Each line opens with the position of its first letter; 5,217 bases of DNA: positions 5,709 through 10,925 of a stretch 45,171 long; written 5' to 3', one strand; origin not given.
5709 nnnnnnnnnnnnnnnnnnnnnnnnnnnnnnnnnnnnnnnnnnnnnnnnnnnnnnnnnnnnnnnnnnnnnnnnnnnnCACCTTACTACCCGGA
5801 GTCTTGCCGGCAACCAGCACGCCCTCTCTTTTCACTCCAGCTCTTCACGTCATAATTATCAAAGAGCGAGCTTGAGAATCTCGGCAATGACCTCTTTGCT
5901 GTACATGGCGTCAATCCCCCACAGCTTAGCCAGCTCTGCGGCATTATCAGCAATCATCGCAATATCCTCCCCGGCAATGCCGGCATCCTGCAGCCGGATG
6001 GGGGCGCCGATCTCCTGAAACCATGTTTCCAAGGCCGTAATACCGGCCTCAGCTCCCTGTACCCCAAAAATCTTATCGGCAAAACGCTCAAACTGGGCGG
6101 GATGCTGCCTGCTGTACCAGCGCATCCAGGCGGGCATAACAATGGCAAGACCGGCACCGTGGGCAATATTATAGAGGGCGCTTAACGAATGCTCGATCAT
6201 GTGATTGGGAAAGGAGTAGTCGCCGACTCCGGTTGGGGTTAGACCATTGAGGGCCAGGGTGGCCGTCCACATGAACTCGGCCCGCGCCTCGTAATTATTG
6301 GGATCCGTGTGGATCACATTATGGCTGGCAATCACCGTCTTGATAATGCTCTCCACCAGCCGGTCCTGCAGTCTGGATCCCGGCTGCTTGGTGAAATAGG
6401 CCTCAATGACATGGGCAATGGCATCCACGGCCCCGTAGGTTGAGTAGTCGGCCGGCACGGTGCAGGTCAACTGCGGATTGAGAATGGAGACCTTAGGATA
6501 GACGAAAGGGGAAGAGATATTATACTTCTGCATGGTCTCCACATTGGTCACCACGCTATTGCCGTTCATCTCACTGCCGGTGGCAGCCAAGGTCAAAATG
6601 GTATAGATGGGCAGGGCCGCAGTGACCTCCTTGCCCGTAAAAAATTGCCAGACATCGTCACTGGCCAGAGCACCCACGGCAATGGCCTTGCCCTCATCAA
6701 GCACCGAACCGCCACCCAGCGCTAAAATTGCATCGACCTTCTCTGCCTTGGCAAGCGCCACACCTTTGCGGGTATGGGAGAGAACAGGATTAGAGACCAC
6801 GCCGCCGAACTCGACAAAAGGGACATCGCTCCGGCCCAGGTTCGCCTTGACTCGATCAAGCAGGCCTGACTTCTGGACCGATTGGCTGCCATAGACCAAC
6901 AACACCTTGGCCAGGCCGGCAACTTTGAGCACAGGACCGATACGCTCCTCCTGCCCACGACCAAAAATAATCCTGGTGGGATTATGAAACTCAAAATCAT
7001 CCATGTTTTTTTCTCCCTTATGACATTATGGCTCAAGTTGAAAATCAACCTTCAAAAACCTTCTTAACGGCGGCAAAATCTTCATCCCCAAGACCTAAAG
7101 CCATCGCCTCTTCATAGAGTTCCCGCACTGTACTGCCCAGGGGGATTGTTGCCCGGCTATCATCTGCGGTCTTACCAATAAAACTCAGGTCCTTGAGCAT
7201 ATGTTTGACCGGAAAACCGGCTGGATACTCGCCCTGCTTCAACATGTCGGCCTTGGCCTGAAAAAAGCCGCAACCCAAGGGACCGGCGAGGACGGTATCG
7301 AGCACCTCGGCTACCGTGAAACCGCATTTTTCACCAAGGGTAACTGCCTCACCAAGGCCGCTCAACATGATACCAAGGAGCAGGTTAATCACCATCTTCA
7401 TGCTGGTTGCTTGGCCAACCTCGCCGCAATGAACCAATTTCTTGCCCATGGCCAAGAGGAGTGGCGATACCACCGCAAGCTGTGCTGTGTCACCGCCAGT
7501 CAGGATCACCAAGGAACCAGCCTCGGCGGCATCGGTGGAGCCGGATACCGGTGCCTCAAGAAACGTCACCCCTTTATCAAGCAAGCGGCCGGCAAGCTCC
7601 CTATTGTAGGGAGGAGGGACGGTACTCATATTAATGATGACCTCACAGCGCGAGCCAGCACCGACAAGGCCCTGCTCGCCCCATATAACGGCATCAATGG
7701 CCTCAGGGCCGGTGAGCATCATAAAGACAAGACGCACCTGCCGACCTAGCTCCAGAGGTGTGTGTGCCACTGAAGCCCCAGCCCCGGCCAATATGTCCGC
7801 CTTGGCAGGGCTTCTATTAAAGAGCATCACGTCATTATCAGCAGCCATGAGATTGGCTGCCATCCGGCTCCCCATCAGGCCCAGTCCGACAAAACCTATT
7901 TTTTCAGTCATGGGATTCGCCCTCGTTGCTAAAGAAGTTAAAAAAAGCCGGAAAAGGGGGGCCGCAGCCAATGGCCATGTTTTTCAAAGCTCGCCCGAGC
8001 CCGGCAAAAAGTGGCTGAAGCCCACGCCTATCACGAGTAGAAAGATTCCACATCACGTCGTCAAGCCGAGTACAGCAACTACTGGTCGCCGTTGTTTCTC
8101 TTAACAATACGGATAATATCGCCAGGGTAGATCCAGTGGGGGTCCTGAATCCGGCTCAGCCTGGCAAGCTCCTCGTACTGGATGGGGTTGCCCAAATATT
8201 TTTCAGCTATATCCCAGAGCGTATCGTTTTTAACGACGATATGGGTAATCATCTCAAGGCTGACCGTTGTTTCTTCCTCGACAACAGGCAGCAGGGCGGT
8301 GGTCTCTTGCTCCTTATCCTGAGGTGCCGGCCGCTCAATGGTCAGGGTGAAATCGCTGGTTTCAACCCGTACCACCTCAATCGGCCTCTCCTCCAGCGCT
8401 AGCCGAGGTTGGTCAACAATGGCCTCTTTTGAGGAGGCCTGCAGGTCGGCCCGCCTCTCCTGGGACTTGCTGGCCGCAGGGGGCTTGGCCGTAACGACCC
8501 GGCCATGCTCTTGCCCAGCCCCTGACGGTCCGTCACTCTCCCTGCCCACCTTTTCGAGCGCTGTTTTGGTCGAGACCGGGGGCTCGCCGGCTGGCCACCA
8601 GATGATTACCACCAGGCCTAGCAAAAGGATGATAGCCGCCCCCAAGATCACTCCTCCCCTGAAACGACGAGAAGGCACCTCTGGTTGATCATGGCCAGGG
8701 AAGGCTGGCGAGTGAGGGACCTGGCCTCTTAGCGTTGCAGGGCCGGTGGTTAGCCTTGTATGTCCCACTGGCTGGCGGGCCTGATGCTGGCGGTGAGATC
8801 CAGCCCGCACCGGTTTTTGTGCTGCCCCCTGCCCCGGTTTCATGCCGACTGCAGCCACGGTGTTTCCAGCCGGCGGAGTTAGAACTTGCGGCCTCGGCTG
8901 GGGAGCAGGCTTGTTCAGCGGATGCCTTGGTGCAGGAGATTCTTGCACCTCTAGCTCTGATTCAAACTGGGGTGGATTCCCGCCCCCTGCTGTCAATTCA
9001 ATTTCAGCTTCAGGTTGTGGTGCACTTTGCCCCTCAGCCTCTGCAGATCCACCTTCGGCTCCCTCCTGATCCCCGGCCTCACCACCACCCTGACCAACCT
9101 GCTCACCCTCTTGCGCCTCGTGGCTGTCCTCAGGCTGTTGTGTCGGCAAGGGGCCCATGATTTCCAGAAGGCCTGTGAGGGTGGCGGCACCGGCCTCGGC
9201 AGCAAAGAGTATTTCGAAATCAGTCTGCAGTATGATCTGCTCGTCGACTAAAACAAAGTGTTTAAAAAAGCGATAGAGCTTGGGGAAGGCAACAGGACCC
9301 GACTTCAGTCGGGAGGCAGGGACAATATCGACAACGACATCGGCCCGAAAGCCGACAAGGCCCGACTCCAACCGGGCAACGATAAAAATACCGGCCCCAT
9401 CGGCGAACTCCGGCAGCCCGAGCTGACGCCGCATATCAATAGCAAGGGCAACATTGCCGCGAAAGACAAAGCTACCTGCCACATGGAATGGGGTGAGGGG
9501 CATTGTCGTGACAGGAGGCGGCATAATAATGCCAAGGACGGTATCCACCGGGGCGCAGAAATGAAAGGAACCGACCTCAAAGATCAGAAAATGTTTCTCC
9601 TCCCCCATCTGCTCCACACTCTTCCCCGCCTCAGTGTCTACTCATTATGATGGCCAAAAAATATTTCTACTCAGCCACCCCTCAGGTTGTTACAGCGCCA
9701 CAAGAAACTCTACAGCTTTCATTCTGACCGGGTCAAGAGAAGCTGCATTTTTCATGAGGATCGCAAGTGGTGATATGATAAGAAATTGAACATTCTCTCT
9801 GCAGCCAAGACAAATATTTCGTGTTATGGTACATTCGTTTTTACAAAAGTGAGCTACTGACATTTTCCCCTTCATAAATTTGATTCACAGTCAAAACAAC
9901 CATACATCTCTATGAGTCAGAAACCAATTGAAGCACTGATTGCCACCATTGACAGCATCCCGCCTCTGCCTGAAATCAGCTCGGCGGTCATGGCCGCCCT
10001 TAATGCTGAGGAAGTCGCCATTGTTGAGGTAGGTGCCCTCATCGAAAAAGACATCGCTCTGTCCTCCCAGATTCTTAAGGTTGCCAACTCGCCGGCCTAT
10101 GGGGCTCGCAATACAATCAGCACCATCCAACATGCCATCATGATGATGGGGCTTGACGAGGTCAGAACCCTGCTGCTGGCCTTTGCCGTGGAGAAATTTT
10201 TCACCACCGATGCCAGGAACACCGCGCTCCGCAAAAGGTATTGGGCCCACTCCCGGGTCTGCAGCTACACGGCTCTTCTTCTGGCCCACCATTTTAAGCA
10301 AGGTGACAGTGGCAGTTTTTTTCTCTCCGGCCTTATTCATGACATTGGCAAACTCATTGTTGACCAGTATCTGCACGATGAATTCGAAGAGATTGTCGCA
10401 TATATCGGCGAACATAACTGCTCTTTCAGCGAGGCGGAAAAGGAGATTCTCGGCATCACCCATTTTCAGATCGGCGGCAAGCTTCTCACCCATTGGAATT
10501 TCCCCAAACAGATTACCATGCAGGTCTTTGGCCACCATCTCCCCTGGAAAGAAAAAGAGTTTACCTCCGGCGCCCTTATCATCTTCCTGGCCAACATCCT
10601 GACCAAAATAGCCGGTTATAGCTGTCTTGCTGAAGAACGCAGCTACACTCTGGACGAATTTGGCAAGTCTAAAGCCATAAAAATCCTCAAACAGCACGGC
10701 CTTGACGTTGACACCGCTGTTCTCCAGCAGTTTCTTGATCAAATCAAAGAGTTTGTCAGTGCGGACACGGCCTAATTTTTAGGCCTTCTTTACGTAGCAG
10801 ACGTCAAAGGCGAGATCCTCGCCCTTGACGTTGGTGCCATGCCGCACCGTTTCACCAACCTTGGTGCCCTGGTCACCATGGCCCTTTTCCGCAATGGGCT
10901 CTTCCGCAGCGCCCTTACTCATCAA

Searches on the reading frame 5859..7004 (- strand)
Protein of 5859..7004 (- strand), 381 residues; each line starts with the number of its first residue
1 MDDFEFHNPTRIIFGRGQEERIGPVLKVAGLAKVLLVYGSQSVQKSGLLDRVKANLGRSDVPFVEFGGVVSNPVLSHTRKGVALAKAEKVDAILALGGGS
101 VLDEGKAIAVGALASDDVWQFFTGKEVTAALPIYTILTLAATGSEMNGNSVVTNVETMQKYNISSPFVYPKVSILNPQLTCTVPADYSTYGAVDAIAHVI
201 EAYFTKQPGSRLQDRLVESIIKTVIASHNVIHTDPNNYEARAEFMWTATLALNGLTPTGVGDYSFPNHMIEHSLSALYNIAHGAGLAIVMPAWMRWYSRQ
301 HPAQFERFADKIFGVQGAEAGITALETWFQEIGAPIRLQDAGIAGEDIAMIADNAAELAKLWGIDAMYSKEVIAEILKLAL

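Call 8: search_protein_families(library=ncbifam, proteins=[window:5859-7004:-], max_evalue=0.00001)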
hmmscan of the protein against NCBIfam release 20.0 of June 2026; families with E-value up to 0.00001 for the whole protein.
window:5859-7004:- (381 aa): 14 families
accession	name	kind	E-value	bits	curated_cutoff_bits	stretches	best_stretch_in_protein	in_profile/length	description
NF011717.0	PRK15138.1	equivalog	3.2e-77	260.2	645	1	1-353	1-358/387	alcohol dehydrogenase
NF053866.1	CholDhdGbsBBac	equivalog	2e-43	148.5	550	1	5-357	11-367/392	choline dehydrogenase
NF007911.0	PRK10624.1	equivalog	6.4e-42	143.9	537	1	13-378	12-379/382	lactaldehyde reductase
NF041833.1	Fe_ADH_ErcA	equivalog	1.7e-41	142.7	550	1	11-361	10-362/382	alcohol dehydrogenase-like regulatory protein ErcA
TIGR02638.1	lactal_redase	equivalog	2.4e-40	138.5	523.15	1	13-356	11-358/379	lactaldehyde reductase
TIGR03405.1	Phn_Fe-ADH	equivalog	1.6e-37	129.2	423.7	1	6-357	1-345/355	iron-containing alcohol dehydrogenase PsrA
NF058672.1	4HyButDHCUPNE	equivalog_domain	3.3e-36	125.3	500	1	10-355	8-352/378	4-hydroxybutyrate dehydrogenase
NF050025.1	SulfAcetaldRedSarD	equivalog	1.5e-34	119.5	700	1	4-363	3-366/385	sulfoacetaldehyde reductase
NF010378.0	PRK13805.1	equivalog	1.1e-29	102.9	951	1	9-308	462-767/872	bifunctional acetaldehyde-CoA/alcohol dehydrogenase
NF007363.0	PRK09860.1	equivalog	2.5e-29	102.6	581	1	30-359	30-361/383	L-threonine dehydrogenase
NF011998.0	PRK15454.1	equivalog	4.7e-25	88.1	556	1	7-359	25-373/395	ethanolamine utilization ethanol dehydrogenase EutG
TIGR04266.1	NDMA_methanol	equivalog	1.4e-24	86.7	625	1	5-344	12-348/420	NDMA-dependent methanol dehydrogenase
NF041822.1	daptide_DH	equivalog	1.6e-12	47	300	1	85-293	50-271/363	daptide-type RiPP biosynthesis dehydogenase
NF006941.0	PRK09423.1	subfamily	3.2e-08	32.8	336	1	6-207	5-184/367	glycerol dehydrogenase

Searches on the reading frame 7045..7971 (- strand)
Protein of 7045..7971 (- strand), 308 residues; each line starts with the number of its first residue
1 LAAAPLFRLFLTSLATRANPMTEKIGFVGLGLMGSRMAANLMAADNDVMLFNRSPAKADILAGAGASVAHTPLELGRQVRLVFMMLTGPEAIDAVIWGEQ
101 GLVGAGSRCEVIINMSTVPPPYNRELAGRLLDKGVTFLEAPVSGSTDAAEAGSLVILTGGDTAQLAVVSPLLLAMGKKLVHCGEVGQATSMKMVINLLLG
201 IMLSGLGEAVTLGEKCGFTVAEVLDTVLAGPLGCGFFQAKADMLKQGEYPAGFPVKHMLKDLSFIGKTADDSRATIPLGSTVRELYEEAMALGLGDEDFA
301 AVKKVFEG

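Call 8: search_protein_families(library=ncbifam, proteins=[window:7045-7971:-], max_evalue=0.00001)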
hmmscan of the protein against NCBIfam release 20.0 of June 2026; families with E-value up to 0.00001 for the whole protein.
window:7045-7971:- (308 aa): 10 families
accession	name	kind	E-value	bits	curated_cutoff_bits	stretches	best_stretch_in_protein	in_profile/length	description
NF008592.0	PRK11559.1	equivalog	1.5e-54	185.3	397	1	21-307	1-287/296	2-hydroxy-3-oxopropionate reductase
TIGR01505.1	tartro_sem_red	equivalog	1.4e-53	182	340.75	1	24-307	1-284/291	2-hydroxy-3-oxopropionate reductase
TIGR01692.1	HIBADH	equivalog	1.2e-51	175.8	291.6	1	27-305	1-286/288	3-hydroxyisobutyrate dehydrogenase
NF012005.0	PRK15461.1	equivalog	1.8e-47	161.9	348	1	24-304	3-284/298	sulfolactaldehyde 3-reductase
NF043037.1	ThreonDh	equivalog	1.3e-45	156.1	350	1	22-308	2-289/297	L-threonate dehydrogenase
NF011633.0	PRK15059.1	equivalog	1.5e-30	106.4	451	1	24-304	2-281/292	2-hydroxy-3-oxopropionate reductase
NF007161.0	PRK09599.1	subfamily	8.6e-16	58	271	1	24-210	2-191/302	NADP-dependent phosphogluconate dehydrogenase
TIGR00872.1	gnd_rel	equivalog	6.8e-12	45.2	297.2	1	24-218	2-197/299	phosphogluconate dehydrogenase (NAD(+)-dependent, decarboxylating)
NF006765.0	PRK09287.1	equivalog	3.2e-10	39.5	413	1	22-180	3-165/476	NADP-dependent phosphogluconate dehydrogenase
TIGR00873.1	gnd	equivalog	3.4e-09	36.1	426.7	1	24-178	1-159/467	decarboxylating NADP(+)-dependent phosphogluconate dehydrogenase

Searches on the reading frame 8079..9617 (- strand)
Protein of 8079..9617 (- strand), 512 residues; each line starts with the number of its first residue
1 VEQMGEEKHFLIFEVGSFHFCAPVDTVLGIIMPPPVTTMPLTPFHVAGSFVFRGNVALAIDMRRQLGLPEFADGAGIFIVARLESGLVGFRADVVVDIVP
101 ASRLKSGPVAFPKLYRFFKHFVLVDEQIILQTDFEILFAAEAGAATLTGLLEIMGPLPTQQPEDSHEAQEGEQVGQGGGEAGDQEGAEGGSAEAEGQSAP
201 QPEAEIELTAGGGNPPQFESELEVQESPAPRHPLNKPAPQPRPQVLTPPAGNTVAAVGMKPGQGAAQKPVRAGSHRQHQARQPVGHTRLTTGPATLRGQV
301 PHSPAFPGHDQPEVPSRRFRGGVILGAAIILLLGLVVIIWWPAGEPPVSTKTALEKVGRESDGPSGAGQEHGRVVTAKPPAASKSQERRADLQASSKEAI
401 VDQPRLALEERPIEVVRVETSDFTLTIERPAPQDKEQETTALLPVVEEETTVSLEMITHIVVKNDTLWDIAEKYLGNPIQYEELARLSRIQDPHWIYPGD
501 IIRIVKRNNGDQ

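Call 8: search_protein_families(library=ncbifam, proteins=[window:8079-9617:-], max_evalue=0.00001)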
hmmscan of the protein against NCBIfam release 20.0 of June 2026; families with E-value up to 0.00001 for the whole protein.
window:8079-9617:- (512 aa): 1 family
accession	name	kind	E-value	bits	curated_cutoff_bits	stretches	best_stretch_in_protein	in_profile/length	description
NF008399.0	PRK11198.1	equivalog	5.2e-07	30.2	134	1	454-506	93-147/149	peptidoglycan-binding protein LysM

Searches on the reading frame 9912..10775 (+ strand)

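Call 27: search_protein_families(library=ncbifam, proteins=[window:9912-10775:+], max_evalue=1e-8)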
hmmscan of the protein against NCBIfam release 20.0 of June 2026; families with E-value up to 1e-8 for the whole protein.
window:9912-10775:+ (287 aa): 0 families

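Call 31: search_protein_families(library=pfam, proteins=[window:9912-10775:+], max_evalue=0.0001)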
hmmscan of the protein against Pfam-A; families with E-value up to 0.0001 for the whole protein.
window:9912-10775:+ (287 aa): 2 families
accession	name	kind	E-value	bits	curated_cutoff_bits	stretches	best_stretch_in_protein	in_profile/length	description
PF08668.18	HDOD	-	2.9e-56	190.5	22.9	1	16-210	1-195/196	HDOD domain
PF01966.28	HD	-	2.9e-05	24.7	22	0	110-230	1-113/116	HD domain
